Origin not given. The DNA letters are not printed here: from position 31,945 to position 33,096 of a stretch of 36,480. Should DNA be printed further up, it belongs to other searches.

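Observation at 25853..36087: IclR-headed 10-kb cluster with an itaconate-like CoA triad, a second transferase, four Bug receptors and a ring-cleaving dioxygenase; substrate unknown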

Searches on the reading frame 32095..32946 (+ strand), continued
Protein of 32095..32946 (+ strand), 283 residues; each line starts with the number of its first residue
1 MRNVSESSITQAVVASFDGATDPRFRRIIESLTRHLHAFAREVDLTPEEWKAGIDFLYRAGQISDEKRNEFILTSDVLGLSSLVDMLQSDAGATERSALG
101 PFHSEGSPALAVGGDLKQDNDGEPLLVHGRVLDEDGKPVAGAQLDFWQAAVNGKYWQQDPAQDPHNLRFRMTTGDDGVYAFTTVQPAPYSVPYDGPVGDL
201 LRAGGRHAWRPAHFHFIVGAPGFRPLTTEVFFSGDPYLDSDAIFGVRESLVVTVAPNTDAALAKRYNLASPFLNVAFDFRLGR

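Call 41: search_dna_similar(query=window:32095-32946:+, collection=plasmids, mode=protein, max_rows=25)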
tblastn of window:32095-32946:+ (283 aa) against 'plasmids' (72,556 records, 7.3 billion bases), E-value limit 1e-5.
Records with a match: 868; places in all: 1213; records where one place covers at least 80% of the query: 561.
Best place of each record, by identity: <60% 868.
By first word of the organism name: Rhizobium 267; Sinorhizobium 89; Agrobacterium 57; Burkholderia 30; Acinetobacter 29; Rhodococcus 24; Paracoccus 22; Phaeobacter 20; Streptomyces 18; Caballeronia 14; and 96 more.
By predicted mobility (MOB-suite, as given by PLSDB): non-mobilizable 443; conjugative 233; mobilizable 192.
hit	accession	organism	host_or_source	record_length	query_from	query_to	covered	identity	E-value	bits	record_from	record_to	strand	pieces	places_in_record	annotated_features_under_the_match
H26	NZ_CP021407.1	Pacificitalea manganoxidans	cell culture,sediment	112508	1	281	99%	51.6%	5e-86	287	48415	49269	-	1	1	dioxygenase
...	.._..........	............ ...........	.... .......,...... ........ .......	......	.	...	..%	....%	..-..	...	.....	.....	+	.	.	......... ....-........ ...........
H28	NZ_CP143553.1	Burkholderia multivorans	Homo sapiens,bronchoalveolar lavage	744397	6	283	98%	50.0%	5e-77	261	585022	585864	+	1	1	intradiol ring-cleavage dioxygenase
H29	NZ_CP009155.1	Burkholderia pseudomallei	environmental sample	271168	6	283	98%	49.6%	4e-78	264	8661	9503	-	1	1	intradiol ring-cleavage dioxygenase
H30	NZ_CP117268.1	Rhizobium rhododendri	Rhododendron sp.,pure bacterial ...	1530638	5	281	98%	49.3%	2e-75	256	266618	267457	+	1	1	record has no annotation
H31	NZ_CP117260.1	Rhizobium tumorigenes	Rubus sp.,pure bacterial culture,Aerial ...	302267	5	281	98%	49.3%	2e-75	256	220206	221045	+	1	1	intradiol ring-cleavage dioxygenase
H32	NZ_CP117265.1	Rhizobium tumorigenes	Rubus sp.,pure bacterial culture,Aerial ...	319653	5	281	98%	48.9%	6e-75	255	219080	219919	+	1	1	intradiol ring-cleavage dioxygenase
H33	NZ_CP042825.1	Rhizobium sp. WL3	Wheat,phyllosphere swab,leaves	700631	5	281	98%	48.6%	2e-74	254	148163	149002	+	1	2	intradiol ring-cleavage dioxygenase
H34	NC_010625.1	Paraburkholderia phymatum STM815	-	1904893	5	279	97%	48.7%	1e-74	254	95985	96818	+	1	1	record has no annotation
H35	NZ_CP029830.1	Azospirillum ramasamyi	single cell,Cow dung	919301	1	268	95%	49.6%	1e-77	263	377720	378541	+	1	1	intradiol ring-cleavage dioxygenase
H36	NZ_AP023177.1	Paraburkholderia largidicola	Physopelta gutta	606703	1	283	100%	46.7%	6e-74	252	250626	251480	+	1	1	intradiol ring-cleavage dioxygenase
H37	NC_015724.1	Cupriavidus necator N-1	soil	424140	1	283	100%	46.5%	4e-78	264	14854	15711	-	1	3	intradiol ring-cleavage dioxygenase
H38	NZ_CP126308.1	Bosea vestrisii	cell culture,root nodule of Vicia ...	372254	1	281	99%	46.8%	3e-73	250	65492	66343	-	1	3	intradiol ring-cleavage dioxygenase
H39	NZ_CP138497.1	Variovorax boronicumulans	Legume root,PacBio whole genome assembly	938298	1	268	95%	48.9%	8e-77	261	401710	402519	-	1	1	intradiol ring-cleavage dioxygenase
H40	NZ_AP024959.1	Paraburkholderia terrae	-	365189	1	283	100%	46.2%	5e-80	270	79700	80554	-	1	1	intradiol ring-cleavage dioxygenase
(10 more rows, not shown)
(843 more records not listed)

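Call 42: get_annotated_region(hit=H26, flank=9000)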
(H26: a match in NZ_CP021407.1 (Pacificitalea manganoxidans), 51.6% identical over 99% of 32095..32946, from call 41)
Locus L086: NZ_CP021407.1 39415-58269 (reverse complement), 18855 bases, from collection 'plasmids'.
description: Pacificitalea manganoxidans strain DY25 plasmid pDY25-C, complete sequence
organism: Pacificitalea manganoxidans (NCBI taxid 1411902)
taxonomy: Bacteria; Pseudomonadota; Alphaproteobacteria; Rhodobacterales; Paracoccaceae; Pacificitalea; Pacificitalea manganoxidans
host: -; source: cell culture,sediment; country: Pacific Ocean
typing (MOB-suite, as given by PLSDB): non-mobilizable; replicon rep_cluster_229
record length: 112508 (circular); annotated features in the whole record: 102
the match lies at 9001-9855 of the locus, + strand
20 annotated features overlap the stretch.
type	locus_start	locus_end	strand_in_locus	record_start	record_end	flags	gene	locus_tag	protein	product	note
CDS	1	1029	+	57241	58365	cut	-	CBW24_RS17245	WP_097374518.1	patatin-like phospholipase family protein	GO:0006629 - lipid metabolic process [Evidence IEA]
CDS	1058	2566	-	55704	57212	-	-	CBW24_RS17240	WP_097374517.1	malonyl-CoA synthase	-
CDS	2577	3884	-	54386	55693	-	-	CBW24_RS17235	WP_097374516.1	malonyl-CoA decarboxylase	-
CDS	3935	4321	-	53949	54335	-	-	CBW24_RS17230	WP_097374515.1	YciI family protein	-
CDS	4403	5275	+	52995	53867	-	-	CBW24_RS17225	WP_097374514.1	fumarylacetoacetate hydrolase family protein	-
CDS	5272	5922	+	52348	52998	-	-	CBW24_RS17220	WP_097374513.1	malonic semialdehyde reductase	-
CDS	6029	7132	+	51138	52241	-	-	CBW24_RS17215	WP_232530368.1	C4-dicarboxylate TRAP transporter substrate-binding protein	-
CDS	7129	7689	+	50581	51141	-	-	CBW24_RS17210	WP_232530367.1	TRAP transporter small permease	GO:0015740 - C4-dicarboxylate transport [Evidence IEA]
CDS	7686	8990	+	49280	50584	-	-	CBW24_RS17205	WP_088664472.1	TRAP transporter large permease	GO:0008643 - carbohydrate transport [Evidence IEA]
CDS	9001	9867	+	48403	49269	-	-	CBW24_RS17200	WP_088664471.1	dioxygenase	GO:0009712 - catechol-containing compound metabolic process [Evidence IEA]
CDS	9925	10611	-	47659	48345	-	-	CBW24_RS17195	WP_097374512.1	GntR family transcriptional regulator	-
CDS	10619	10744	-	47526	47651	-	-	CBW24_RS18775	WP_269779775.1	hypothetical protein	-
CDS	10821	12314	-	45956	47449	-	-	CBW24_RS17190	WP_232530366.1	ABC transporter permease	-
CDS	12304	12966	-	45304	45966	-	-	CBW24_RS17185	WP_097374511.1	ATP-binding cassette domain-containing protein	-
CDS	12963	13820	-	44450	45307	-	-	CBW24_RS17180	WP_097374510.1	putative selenate ABC transporter substrate-binding protein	GO:0055085 - transmembrane transport [Evidence IEA]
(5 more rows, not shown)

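Call 44: get_annotated_region(hit=H37, flank=6000)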
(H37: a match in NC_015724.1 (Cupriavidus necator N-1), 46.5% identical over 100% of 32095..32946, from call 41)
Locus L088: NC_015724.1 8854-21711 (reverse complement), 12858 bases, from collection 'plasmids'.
description: Cupriavidus necator N-1 plasmid pBB2, complete sequence
organism: Cupriavidus necator N-1 (NCBI taxid 1042878)
taxonomy: Bacteria; Pseudomonadota; Betaproteobacteria; Burkholderiales; Burkholderiaceae; Cupriavidus; Cupriavidus necator; Cupriavidus necator N-1
host: -; source: soil; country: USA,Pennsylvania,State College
typing (MOB-suite, as given by PLSDB): non-mobilizable; mating-pair formation MPF_T
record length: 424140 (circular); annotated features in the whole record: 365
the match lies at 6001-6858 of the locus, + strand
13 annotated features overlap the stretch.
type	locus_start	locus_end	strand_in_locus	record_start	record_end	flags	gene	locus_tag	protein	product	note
CDS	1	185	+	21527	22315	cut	-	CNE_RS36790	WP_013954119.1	citryl-CoA lyase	-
CDS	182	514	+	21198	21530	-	-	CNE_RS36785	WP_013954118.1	YciI family protein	-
CDS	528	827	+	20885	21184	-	-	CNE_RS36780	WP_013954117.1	YciI family protein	-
CDS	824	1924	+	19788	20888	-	-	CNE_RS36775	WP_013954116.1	maleylacetate reductase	-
CDS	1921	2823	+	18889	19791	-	-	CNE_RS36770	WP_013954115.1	NAD(P)-dependent oxidoreductase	-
CDS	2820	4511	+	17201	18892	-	-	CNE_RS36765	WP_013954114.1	GMC family oxidoreductase N-terminal domain-containing protein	-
CDS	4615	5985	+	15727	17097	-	-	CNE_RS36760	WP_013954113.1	amidohydrolase family protein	-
CDS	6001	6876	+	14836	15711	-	-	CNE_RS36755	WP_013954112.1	intradiol ring-cleavage dioxygenase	-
CDS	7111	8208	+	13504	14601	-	-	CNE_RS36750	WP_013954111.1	porin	-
CDS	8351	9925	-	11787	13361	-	-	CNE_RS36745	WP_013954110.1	ISL3 family transposase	-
CDS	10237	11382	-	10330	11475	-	-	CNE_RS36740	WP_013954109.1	GGDEF domain-containing protein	-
CDS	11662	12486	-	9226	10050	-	-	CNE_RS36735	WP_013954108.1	DUF1186 domain-containing protein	-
CDS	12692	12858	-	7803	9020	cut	-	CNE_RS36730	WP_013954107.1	Fic family protein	-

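Call 45: get_annotated_region(hit=H27, flank=6000)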
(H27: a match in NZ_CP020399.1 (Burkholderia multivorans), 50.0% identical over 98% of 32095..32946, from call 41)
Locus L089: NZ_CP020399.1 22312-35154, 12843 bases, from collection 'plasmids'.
description: Burkholderia multivorans strain FDAARGOS_246 plasmid unnamed, complete sequence
organism: Burkholderia multivorans (NCBI taxid 87883)
taxonomy: Bacteria; Pseudomonadota; Betaproteobacteria; Burkholderiales; Burkholderiaceae; Burkholderia; Burkholderia multivorans
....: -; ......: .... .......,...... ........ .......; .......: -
typing (MOB-suite, as given by PLSDB): non-mobilizable
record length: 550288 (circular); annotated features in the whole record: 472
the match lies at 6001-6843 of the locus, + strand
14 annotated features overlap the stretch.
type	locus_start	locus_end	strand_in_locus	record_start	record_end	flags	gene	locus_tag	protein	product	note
CDS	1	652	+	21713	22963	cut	-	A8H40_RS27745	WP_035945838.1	MFS transporter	GO:0055085 - transmembrane transport [Evidence IEA]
CDS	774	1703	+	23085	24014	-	-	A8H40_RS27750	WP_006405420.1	LysR family transcriptional regulator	-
CDS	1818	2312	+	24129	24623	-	-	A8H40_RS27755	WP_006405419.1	hypothetical protein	-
CDS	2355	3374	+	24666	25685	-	-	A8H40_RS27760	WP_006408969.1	hypothetical protein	-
CDS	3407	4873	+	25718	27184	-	-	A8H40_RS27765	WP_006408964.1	aldehyde dehydrogenase family protein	-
CDS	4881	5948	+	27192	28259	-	-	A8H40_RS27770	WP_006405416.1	maleylacetate reductase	-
CDS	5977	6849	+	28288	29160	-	-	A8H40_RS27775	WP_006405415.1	intradiol ring-cleavage dioxygenase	-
CDS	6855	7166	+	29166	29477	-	-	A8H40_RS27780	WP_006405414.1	YciI family protein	-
CDS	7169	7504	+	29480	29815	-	-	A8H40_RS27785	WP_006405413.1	Rieske 2Fe-2S domain-containing protein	-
CDS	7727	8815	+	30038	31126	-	-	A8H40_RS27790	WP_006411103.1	porin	-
CDS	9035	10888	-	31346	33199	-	-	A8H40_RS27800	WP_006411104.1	ABC transporter ATP-binding protein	-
CDS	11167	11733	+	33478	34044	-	-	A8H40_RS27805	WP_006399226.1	TetR/AcrR family transcriptional regulator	GO:0006355 - regulation of DNA-templated transcription [Evidence IEA]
CDS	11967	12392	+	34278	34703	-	-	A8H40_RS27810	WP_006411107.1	organic hydroperoxide resistance protein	-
CDS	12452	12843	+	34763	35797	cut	-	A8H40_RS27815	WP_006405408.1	alpha/beta hydrolase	-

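Call 46: get_annotated_region(hit=H35, flank=7000)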
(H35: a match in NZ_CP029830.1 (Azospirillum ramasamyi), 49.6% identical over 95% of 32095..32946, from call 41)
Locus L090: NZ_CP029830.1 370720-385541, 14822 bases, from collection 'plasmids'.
description: Azospirillum ramasamyi strain M2T2B2 plasmid unnamed1, complete sequence
organism: Azospirillum ramasamyi (NCBI taxid 682998)
taxonomy: Bacteria; Pseudomonadota; Alphaproteobacteria; Rhodospirillales; Azospirillaceae; Azospirillum; Azospirillum ramasamyi
host: -; source: single cell,Cow dung; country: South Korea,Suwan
typing (MOB-suite, as given by PLSDB): non-mobilizable
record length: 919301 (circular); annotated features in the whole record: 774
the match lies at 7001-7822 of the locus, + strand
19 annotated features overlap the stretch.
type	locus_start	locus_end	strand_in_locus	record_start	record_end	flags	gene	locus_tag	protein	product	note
CDS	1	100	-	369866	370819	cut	-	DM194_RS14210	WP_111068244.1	ABC transporter substrate-binding protein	-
CDS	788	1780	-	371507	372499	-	-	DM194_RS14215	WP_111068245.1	asparaginase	-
CDS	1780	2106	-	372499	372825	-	-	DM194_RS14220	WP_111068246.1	Rieske 2Fe-2S domain-containing protein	-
CDS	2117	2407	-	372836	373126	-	-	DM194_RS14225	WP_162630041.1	hypothetical protein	-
CDS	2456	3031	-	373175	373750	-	-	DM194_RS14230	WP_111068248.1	nuclear transport factor 2 family protein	-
CDS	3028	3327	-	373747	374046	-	-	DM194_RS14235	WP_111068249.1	cupin domain-containing protein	-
CDS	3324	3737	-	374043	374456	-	-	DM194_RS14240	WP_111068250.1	cupin domain-containing protein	-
CDS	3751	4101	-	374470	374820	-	-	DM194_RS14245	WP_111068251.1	hypothetical protein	-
CDS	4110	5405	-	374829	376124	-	-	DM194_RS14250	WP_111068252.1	SRPBCC family protein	GO:0044237 - cellular metabolic process [Evidence IEA]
CDS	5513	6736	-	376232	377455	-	-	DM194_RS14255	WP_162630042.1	FAD-dependent oxidoreductase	-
CDS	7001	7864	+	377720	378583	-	-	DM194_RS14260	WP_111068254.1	intradiol ring-cleavage dioxygenase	-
CDS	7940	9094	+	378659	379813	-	-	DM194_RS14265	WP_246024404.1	muconate/chloromuconate family cycloisomerase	-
CDS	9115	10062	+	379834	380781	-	-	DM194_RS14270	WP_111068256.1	LysR family transcriptional regulator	-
CDS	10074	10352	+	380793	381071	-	catC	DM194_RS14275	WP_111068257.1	muconolactone Delta-isomerase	GO:0042952 - beta-ketoadipate pathway [Evidence IEA]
CDS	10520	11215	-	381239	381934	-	-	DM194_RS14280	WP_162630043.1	GntR family transcriptional regulator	-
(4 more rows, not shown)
